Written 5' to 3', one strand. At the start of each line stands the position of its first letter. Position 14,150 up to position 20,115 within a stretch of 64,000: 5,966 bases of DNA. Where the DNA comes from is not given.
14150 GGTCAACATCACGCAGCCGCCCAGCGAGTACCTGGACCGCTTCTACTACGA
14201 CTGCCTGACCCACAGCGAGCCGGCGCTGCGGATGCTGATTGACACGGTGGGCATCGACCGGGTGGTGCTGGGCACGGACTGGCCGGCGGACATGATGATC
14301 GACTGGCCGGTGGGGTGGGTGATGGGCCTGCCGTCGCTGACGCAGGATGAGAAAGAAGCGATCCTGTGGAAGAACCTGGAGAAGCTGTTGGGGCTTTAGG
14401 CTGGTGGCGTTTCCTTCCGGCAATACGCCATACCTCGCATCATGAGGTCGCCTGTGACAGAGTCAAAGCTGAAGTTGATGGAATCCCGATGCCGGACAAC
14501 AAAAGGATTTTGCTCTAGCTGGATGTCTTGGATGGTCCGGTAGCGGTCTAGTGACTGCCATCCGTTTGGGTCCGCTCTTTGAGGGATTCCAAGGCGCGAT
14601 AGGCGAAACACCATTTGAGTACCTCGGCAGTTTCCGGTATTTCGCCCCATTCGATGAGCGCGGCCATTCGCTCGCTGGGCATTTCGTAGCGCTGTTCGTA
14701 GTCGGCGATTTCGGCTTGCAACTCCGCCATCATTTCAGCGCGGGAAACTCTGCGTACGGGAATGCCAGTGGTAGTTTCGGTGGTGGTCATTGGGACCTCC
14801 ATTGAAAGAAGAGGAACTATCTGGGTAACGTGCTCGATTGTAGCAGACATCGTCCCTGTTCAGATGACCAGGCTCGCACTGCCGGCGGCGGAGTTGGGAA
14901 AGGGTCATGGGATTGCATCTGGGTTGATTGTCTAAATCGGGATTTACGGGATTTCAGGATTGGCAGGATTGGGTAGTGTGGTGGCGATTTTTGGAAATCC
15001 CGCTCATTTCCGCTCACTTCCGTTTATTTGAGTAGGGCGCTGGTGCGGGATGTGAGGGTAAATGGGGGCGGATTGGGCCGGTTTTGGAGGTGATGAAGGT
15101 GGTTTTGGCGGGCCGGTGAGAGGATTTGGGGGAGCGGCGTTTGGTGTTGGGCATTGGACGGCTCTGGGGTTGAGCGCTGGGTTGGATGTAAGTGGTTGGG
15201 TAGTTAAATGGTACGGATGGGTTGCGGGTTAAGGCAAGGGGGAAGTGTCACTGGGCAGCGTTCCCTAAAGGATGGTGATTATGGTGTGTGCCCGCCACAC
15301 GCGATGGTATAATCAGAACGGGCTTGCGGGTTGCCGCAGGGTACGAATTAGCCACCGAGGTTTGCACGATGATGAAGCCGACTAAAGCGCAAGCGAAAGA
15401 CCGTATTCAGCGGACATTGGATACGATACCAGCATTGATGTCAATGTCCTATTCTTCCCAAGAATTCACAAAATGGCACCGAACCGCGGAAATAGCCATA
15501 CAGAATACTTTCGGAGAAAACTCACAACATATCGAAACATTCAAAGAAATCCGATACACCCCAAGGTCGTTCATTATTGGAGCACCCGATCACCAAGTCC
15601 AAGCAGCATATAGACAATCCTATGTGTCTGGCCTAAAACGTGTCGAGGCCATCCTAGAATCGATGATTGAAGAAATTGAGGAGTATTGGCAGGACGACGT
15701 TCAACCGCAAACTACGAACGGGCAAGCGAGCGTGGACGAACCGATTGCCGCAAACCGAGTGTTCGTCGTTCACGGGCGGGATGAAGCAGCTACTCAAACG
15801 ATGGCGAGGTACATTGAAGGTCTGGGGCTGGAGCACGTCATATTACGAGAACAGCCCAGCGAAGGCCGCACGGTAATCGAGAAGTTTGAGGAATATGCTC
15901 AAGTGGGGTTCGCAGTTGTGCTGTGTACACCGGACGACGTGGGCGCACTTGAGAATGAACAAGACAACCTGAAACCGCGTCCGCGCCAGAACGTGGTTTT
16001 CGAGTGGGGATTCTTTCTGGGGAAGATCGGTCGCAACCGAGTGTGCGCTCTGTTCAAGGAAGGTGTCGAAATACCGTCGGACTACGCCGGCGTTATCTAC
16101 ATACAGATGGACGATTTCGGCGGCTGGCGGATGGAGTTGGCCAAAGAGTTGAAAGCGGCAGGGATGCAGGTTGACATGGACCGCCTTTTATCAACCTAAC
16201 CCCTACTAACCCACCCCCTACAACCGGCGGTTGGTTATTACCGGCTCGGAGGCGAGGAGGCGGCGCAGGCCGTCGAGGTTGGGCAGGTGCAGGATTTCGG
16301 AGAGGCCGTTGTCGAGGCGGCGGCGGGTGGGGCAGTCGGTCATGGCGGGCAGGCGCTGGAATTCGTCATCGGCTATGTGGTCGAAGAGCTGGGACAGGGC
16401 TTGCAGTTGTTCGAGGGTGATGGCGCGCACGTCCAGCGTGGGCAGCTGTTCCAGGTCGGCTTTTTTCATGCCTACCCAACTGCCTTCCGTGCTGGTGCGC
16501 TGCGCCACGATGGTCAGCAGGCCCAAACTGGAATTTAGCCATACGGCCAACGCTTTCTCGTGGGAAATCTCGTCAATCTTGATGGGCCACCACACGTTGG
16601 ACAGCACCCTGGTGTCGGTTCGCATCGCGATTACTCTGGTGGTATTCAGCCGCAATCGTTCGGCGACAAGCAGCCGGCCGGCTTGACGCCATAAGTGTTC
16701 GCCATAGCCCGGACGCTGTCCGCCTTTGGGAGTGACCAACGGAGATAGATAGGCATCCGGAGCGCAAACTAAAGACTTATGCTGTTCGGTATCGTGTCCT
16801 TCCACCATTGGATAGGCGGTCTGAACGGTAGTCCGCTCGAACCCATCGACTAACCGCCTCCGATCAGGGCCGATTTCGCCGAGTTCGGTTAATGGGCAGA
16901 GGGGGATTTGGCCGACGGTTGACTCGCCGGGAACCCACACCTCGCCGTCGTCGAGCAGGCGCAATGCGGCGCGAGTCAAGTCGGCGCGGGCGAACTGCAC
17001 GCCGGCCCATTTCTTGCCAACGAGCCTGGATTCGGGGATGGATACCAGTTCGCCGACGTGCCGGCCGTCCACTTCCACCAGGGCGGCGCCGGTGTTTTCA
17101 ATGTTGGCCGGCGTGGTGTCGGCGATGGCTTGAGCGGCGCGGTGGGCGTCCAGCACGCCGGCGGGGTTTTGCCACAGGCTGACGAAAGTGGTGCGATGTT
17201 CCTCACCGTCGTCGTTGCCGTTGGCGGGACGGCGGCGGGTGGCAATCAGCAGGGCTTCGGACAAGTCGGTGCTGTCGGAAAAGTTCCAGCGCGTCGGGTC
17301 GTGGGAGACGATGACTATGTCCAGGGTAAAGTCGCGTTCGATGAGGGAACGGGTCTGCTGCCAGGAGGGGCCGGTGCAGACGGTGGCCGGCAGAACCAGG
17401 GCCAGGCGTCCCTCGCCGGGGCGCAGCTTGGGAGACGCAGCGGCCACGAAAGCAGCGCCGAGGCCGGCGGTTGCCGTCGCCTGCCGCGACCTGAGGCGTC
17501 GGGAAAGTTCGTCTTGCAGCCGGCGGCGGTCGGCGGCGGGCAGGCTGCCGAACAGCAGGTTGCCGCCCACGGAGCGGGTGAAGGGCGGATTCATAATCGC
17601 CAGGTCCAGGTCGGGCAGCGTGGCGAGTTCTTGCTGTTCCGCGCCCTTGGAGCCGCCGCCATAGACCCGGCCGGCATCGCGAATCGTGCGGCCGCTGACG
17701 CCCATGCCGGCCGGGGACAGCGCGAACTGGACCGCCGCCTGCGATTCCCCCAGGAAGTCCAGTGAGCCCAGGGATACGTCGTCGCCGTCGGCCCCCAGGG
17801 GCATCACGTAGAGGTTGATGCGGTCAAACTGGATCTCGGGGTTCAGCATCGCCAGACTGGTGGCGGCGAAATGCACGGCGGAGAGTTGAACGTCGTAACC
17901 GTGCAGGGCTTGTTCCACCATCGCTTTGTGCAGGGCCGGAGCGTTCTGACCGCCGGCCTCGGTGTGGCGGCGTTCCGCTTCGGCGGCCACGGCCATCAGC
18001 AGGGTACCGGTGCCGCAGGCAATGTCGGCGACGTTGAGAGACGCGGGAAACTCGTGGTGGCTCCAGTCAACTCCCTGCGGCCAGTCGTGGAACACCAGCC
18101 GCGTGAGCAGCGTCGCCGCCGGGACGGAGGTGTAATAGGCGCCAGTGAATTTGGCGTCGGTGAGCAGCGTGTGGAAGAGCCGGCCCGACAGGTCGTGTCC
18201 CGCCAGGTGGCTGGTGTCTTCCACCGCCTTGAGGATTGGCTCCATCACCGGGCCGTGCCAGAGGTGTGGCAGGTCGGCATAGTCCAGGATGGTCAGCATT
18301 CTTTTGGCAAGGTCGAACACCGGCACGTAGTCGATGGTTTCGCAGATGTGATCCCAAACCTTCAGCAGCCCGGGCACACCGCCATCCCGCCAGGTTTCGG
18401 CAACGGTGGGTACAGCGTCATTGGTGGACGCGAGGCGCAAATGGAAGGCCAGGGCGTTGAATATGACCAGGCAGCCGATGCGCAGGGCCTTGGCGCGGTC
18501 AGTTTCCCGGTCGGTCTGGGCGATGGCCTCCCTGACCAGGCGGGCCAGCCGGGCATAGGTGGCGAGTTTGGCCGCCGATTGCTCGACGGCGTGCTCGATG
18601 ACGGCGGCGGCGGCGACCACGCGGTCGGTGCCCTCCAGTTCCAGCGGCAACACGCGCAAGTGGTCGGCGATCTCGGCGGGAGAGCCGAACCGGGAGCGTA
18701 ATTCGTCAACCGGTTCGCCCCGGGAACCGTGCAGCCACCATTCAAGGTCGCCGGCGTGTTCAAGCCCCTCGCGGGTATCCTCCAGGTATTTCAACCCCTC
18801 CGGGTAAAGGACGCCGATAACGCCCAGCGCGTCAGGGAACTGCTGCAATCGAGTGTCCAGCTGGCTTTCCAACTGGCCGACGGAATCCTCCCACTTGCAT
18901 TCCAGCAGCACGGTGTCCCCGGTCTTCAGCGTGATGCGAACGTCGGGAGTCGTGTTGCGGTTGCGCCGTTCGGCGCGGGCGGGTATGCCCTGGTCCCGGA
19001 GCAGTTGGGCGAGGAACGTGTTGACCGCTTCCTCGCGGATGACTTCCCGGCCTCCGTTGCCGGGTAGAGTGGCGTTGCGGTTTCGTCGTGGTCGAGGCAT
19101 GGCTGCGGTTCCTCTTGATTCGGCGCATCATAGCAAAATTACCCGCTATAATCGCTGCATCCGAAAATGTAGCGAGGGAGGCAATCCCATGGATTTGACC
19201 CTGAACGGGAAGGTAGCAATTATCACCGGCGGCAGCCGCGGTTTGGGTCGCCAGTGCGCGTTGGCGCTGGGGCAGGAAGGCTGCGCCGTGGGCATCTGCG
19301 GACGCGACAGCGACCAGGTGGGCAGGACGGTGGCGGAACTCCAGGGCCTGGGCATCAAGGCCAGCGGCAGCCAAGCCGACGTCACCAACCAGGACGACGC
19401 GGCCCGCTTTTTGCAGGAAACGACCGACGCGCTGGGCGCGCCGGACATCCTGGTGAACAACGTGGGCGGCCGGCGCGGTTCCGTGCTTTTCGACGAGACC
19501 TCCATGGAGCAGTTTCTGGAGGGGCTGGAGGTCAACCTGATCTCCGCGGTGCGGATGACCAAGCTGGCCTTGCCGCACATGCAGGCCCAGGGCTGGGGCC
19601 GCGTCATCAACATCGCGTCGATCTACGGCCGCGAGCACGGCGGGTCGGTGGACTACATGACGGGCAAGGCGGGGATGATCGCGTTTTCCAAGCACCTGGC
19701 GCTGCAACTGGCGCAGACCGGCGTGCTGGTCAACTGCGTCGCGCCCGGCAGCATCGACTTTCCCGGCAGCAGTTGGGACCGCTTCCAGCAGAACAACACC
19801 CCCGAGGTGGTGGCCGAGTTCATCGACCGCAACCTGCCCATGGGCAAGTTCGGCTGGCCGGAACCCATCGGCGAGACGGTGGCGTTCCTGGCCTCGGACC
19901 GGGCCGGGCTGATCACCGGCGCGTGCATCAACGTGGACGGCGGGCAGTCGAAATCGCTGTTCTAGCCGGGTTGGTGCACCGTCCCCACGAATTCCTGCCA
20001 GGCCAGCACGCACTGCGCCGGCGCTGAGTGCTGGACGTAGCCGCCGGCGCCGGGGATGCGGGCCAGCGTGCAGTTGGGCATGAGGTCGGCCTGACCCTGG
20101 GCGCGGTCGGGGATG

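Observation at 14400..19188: Integrase-less, partly AT-rich defence-type islet: CAP12/PycTIR-family TIR-like effector convergent with a single-chain type IIG-like RM enzyme, with no signal-generating enzyme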

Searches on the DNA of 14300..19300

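Call 42: search_rna_families(source=window, start=14300, end=19300, threshold=evalue, max_evalue=1)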
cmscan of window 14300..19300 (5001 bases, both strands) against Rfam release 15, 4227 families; matches with E-value up to 1: 0.
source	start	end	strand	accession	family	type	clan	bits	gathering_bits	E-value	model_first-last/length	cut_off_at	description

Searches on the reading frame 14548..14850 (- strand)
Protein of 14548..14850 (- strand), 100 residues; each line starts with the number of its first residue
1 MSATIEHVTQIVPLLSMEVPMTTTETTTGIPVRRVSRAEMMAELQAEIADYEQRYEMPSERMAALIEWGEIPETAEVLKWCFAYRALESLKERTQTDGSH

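Call 3: search_protein_families(library=pfam, proteins=[window:14548-14850:-], max_evalue=0.1)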
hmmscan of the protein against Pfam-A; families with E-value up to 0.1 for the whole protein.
window:14548-14850:- (100 aa): 0 families

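Call 4: search_protein_families(library=padloc, proteins=[window:14548-14850:-], max_evalue=0.1)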
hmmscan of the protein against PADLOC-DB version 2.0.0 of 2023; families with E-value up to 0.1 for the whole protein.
window:14548-14850:- (100 aa): 1 family
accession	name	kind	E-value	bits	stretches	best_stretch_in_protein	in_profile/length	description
PDLC04651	PDC-M44A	-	0.0011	17.2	1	44-91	18-65/76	-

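Call 5: search_protein_families(library=ncbifam, proteins=[window:14548-14850:-], max_evalue=0.1)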
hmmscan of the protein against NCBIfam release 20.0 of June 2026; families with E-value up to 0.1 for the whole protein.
window:14548-14850:- (100 aa): 1 family
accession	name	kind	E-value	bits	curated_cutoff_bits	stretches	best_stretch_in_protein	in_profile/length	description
NF045776.1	TumA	equivalog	0.013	15.7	100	1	44-91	18-65/76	antitoxin TumA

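Call 43: search_protein_families(library=phrogs, proteins=[window:14548-14790:-], max_evalue=0.01)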
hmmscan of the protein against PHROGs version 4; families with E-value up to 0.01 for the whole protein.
window:14548-14790:- (80 aa): 0 families

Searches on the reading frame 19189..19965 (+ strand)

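Call 3: search_protein_families(library=pfam, proteins=[window:19189-19965:+], max_evalue=0.1)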
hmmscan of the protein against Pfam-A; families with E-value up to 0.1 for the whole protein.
window:19189-19965:+ (258 aa): 5 families
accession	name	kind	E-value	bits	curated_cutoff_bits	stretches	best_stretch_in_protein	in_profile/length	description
PF13561.12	adh_short_C2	-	2.5e-46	158.6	27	1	17-253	6-235/236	Enoyl-(Acyl carrier protein) reductase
PF00106.31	adh_short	-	7.9e-46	156.4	26.6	1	8-190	1-183/195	short chain dehydrogenase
PF08659.16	KR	-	1.4e-05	25.6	22.6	1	11-82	4-79/180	KR domain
PF01370.27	Epimerase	-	0.00084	19.3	20.9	1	11-151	2-124/240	NAD dependent epimerase/dehydratase family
PF02882.25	THF_DHG_CYH_C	-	0.039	13.7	27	1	3-50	32-79/160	Tetrahydrofolate dehydrogenase/cyclohydrolase, NAD(P)-binding domain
